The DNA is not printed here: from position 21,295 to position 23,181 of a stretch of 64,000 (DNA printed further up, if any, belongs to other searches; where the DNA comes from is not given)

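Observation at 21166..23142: AT-rich single-gene island encoding a 528-aa secreted protein of unknown family, wedged between gap and a core oxidoreductase gene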

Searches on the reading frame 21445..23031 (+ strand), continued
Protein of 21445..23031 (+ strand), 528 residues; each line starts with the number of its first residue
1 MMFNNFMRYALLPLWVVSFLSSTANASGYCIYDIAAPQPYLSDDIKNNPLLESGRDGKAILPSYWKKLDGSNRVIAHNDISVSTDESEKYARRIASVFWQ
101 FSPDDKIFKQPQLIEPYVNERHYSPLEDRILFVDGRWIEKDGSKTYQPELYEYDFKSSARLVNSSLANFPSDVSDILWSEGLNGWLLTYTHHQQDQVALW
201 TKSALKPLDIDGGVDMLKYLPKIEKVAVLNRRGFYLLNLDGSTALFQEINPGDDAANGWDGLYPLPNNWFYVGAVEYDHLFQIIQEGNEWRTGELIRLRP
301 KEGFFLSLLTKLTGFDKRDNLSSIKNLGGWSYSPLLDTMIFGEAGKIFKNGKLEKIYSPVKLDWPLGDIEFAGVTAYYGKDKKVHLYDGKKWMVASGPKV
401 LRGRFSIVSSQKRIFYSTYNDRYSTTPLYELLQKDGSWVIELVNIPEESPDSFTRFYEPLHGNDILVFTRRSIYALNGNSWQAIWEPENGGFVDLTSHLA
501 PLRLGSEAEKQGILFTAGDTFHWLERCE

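Call 60: predict_structure(alignment_id=A5)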
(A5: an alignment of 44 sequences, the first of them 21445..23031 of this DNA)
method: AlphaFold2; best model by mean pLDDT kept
length: 528 residues; sequences in the alignment: 44
mean_pLDDT: 88.5   pTM: 0.85
mean pLDDT of the five models: 88.5, 88.0, 87.9, 86.9, 86.6
residues with pLDDT >= 90: 328; 70-90: 157; 50-70: 36; < 50: 7
segments of 3 or more residues with pLDDT < 50: 21-25
pLDDT, mean of each block of 10 residues (from residue 1): 55 56 62 94 87 82 92 91 84 90 89 78 89 84 87 87 80 93 96 94 94 95 97 96 96 82 96 94 97 94 82 79 90 96 93 90 95 97 96 96 94 92 76 97 82 87 92 93 91 93 87 95 92
secondary structure, 60 per line:
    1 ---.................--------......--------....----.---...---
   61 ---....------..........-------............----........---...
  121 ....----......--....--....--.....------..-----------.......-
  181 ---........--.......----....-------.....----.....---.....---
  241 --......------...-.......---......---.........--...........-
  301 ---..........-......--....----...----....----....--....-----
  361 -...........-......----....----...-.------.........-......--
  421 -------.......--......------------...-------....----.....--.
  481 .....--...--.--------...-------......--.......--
elements in order: H4-20 E29-34 H43-46 E64-67 E74-83 E91-102 E107-114 E118-124 E129-134 E137-140 E143-146 E149-153 E173-179 E184-191 E194-200 E205-208 E216-220 E225-229 E233-237 E243-248 E259-265 E269-274 E278-286 E289-299 H304-313 H315-320 E323-326 E331-333 E338-341 E346-349 E352-355 E362-369 E374-379 E384-387 E392-394 E403-408 E413-418 E428-434 E437-442 E455-457 E465-468 E473-477 E480-485 E502-504 E512-517 E520-526

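Call 63: fold_search(model_id=the predicted structure, library=pdb)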
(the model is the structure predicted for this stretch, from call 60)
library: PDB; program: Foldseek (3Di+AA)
matches with E <= 10: 1368; with E <= 0.001: 612
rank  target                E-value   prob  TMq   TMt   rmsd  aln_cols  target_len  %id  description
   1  9e2g_2B               2.7e-10  1.00  0.24  0.21  17.8       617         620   11  Cryo-EM structure of 48 nm repeat of microtubule doublet from T. brucei flagellum (released 2025-03-12)
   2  3mkq_C                2.8e-09  1.00  0.28  0.20  19.1       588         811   10  Crystal structure of yeast alpha/betaprime-COP subcomplex of the COPI vesicular coat (released 2010-07-14)
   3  8g2z_0U               1.3e-08  1.00  0.27  0.24  15.9       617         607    9  48-nm doublet microtubule from Tetrahymena thermophila strain CU428 (released 2023-06-14)
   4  8snb_4A               1.7e-08  1.00  0.26  0.23  16.0       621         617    9  atomic model of sea urchin sperm doublet microtubule (48-nm periodicity) (released 2023-06-28)
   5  3mkq_E                2.3e-08  1.00  0.28  0.20  18.2       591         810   10  Crystal structure of yeast alpha/betaprime-COP subcomplex of the COPI vesicular coat (released 2010-07-14)
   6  8jxe_A                2.9e-08  1.00  0.26  0.11  21.8       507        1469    9  rat megalin RAP complex head (released 2024-06-19)
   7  7mq8_LT               2.9e-08  1.00  0.26  0.19  17.4       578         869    9  Cryo-EM structure of the human SSU processome, state pre-A1 (released 2021-09-22)
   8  7d4i_B1               3.5e-08  1.00  0.28  0.22  16.1       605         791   10  Cryo-EM structure of 90S small ribosomal precursors complex with the DEAH-box RNA helicase Dhr1 (State F) (released 2021-10-06)
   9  5m11                  3.9e-08  1.00  0.28  0.21  17.6       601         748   10  Structural and functional probing of PorZ, an essential bacterial surface component of the type-IX secretion system of h (released 2016-11-09)
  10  8i7o_P1               4.3e-08  1.00  0.25  0.23  18.1       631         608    8  In situ structure of axonemal doublet microtubules in mouse sperm with 16-nm repeat (released 2023-10-11)
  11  6h16_A                4.7e-08  1.00  0.23  0.20  20.0       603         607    9  Structure of LRP6 P3E3P4E4 in complex with VHH L-P2-D07 (released 2019-01-30)
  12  9qpq_F                5.2e-08  1.00  0.25  0.23  16.5       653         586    8  The structure of the COPI leaf bound to GOLPH3 (released 2025-10-22)
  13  9d5n_CH               6.6e-08  1.00  0.29  0.26  16.1       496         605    7  48-nm doublet microtubule from Trichomonas vaginalis strain G3 (released 2025-05-14)
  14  8s9p_B                6.9e-08  1.00  0.24  0.15  23.3       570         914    9  1:1:1 agrin/LRP4/MuSK complex (released 2023-05-17)
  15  7zn7_A                7.2e-08  1.00  0.24  0.18  19.4       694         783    9  Cryo-EM structure of RCMV-E E27 bound to human DDB1 (deltaBPB) and rat STAT2 CCD (released 2022-11-09)
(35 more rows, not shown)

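Call 74: search_protein_families(library=pfam, proteins=[L001:2567-5863:-, L001:7075-7734:-, L001:8297-8689:-, L001:1810-2541:-, L001:1242-1736:-, L001:81-761:+, L001:14604-15026:-, L001:15777-16205:+, L001:8715-9062:-], max_evalue=0.01)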
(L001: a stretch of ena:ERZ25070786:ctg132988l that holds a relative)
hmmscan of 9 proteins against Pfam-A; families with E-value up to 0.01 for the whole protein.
L001:2567-5863:- (1098 aa): 2 families
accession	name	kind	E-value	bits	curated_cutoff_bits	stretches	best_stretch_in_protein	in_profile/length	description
PF03432.20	Relaxase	-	5.6e-12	46.5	24.6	1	24-143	10-131/132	MobA/VirD2-like, nuclease domain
PF22448.1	RepB_primase_C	-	1.1e-05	25.6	26.1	0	841-886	7-52/54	RepB DNA-primase C-terminal helical domain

L001:7075-7734:- (219 aa): 0 families

L001:8297-8689:- (130 aa): 0 families

L001:1810-2541:- (243 aa): 0 families

L001:1242-1736:- (164 aa): 0 families

L001:81-761:+ (226 aa): 0 families

L001:14604-15026:- (140 aa): 0 families

L001:15777-16205:+ (142 aa): 0 families

L001:8715-9062:- (115 aa): 0 families

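Call 76: fold_search(model_id=the predicted structure, library=viral)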
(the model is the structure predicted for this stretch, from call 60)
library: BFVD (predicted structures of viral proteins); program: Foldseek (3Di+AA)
matches with E <= 10: 766; with E <= 0.001: 108
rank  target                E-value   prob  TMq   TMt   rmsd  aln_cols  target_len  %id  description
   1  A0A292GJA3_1          1.1e-07  1.00  0.25  0.11  25.0       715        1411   10  (no name in the UniProt tables at hand)
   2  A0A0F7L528            2.7e-07  1.00  0.20  0.19  16.8       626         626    8  Uncharacterized protein [uncultured marine virus]
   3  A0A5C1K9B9            3.3e-07  1.00  0.22  0.19  20.6       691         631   11  Uncharacterized protein [Pseudomonas phage vB_PaeM_PS119XW]
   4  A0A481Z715            4.1e-07  1.00  0.38  0.40  13.2       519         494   10  Uncharacterized protein [Pithovirus LCPAC104]
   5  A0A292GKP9            4.4e-07  1.00  0.27  0.13  19.7       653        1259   12  (no name in the UniProt tables at hand)
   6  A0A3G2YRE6            1.3e-06  1.00  0.24  0.24  16.2       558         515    9  Uncharacterized protein [Lentibacter phage vB_LenP_ICBM2]
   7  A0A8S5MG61            1.5e-06  1.00  0.28  0.26  11.1       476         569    9  Uncharacterized protein [Siphoviridae sp. ct1Zj2]
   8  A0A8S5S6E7            3.6e-06  1.00  0.28  0.23  18.9       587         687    8  Uncharacterized protein [Siphoviridae sp. ctqwY3]
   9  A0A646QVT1            4.0e-06  1.00  0.24  0.24  20.9       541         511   10  (no name in the UniProt tables at hand)
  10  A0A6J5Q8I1            4.4e-06  1.00  0.22  0.19  27.7       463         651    9  Uncharacterized protein [uncultured Caudovirales phage]
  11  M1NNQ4                5.1e-06  1.00  0.25  0.26  10.9       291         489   10  BTB domain-containing protein [Moumouvirus goulette]
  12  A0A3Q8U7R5            5.1e-06  1.00  0.31  0.32   9.9       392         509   10  Putative BTB/POZ domain-containing protein [Megavirus baoshan]
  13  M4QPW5                5.1e-06  1.00  0.24  0.23  21.1       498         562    9  (no name in the UniProt tables at hand)
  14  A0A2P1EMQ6            5.6e-06  1.00  0.21  0.23  10.9       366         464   10  WD40 repeat protein [Moumouvirus australiensis]
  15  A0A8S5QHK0            5.6e-06  1.00  0.22  0.28  11.4       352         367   13  Uncharacterized protein (Fragment) [Siphoviridae sp. ctXmm2]
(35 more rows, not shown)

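Call 88: find_encoding_contigs(protein=P0010, flank=8000, max_places=2)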
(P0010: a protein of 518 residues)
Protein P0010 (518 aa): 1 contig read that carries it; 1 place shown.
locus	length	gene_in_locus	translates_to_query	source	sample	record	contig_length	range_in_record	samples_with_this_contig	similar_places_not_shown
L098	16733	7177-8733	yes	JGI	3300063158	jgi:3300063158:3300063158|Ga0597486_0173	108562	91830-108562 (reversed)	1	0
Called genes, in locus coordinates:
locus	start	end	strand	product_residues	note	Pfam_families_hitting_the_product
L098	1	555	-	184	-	PF06821:Ser_hydrolase, PF00561:Abhydrolase_1 (faint)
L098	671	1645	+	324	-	PF00903:Glyoxalase (weak)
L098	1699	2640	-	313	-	PF05721:PhyH (faint)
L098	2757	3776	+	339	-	PF00165:HTH_AraC, PF12833:HTH_18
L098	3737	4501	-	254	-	PF01970:TctA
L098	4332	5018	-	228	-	PF01970:TctA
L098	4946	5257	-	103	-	-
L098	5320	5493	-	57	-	PF07331:TctB (weak)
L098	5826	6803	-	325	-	PF03401:TctC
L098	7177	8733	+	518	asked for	-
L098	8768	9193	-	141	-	PF25601:AAA_lid_14, PF18024:HTH_50 (weak), PF02954:HTH_8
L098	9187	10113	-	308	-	PF00072:Response_reg, PF00158:Sigma54_activat, PF14532:Sigma54_activ_2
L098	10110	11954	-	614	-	PF02743:dCache_1, PF00512:HisKA, PF02518:HATPase_c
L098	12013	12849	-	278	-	-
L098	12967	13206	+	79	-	-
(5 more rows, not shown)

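Call 93: search_protein_families(library=pfam, proteins=[P0043, P0044], max_evalue=0.001)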
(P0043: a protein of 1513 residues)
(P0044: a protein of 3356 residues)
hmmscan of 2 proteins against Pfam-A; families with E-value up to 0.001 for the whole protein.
P0043 (1513 aa): 1 family
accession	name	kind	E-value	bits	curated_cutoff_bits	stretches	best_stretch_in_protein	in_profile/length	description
PF09257.16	BCMA-Tall_bind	-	1.6e-37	127.7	27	0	531-546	20-35/37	BCMA, TALL-1 binding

P0044 (3356 aa): 5 families
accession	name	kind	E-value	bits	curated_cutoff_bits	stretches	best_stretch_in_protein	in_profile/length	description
PF19081.6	Ig_7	-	8.4e-39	132.2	27.3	2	3103-3185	1-82/84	Ig-like domain CHU_C associated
PF13585.12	CHU_C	-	4.6e-20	72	27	1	3269-3354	3-86/86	CHU_C Type IX secretion signal domain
PF13229.12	Beta_helix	-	9.4e-08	32.3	25.9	1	65-230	3-137/158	Right handed beta helix region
PF05048.19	NosD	-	0.00022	21.2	23.6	0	882-1081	31-207/212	Periplasmic copper-binding protein (NosD)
PF17677.7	Glyco_hydro38C2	-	0.00025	21.6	22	0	2065-2113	10-46/72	Glycosyl hydrolases family 38 C-terminal beta sandwich domain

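Call 99: search_protein_families(library=padloc, alignment_id=A4, max_evalue=0.1)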
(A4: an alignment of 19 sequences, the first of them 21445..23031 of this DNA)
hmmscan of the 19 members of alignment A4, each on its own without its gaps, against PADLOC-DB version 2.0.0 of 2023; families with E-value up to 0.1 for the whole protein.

A. member 1, window:21445-23031:+ (528 aa): 0 families

B. families by the number of members that match (of 19 scanned): 0 families

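Call 100: search_dna_similar(query=window:21445-23031:+, collection=phages, mode=protein, max_evalue=0.001)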
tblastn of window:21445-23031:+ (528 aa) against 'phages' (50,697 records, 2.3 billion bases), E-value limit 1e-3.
No match.
